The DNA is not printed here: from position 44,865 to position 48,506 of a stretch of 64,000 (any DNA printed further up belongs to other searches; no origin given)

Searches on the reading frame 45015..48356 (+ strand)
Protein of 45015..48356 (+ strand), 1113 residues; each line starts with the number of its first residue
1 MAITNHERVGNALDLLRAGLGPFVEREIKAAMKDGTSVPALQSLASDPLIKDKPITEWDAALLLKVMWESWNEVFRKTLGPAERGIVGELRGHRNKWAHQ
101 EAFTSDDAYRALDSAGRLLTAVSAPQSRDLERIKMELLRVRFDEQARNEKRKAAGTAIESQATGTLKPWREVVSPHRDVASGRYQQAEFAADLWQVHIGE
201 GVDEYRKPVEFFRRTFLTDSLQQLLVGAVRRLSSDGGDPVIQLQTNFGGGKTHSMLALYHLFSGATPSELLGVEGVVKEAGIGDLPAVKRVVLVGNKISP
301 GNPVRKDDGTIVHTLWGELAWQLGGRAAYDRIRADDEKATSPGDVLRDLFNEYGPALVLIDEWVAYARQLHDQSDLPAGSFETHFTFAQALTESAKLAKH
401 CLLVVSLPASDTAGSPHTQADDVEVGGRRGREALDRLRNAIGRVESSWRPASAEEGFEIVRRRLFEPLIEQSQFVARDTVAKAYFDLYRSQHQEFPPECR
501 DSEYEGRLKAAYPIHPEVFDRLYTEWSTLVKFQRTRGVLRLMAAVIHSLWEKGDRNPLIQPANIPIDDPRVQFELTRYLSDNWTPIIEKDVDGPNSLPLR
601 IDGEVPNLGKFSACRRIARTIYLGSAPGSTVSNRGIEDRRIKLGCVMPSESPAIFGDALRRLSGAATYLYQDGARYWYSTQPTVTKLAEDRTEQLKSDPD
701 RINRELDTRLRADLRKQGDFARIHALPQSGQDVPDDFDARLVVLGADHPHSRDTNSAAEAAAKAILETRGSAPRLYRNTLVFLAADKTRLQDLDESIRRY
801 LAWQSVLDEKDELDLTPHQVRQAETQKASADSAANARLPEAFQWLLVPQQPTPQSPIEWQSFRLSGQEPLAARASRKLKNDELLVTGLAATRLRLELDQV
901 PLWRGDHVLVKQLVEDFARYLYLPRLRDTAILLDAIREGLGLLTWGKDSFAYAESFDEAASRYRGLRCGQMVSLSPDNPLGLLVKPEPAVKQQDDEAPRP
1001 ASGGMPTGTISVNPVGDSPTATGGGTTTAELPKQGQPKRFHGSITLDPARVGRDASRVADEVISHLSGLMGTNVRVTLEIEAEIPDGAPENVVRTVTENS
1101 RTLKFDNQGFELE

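Call 42: search_protein_families(library=pfam, proteins=[window:45015-48356:+], max_evalue=0.001)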
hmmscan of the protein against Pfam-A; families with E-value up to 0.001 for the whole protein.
window:45015-48356:+ (1113 aa): 2 families
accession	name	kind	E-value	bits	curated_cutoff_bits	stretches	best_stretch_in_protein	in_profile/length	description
PF18731.6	HEPN_Swt1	-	9.6e-34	116.6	27.5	1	12-123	2-115/115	Swt1-like HEPN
PF04465.17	DUF499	-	1.1e-30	106.6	23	1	298-812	37-557/1024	Protein of unknown function (DUF499)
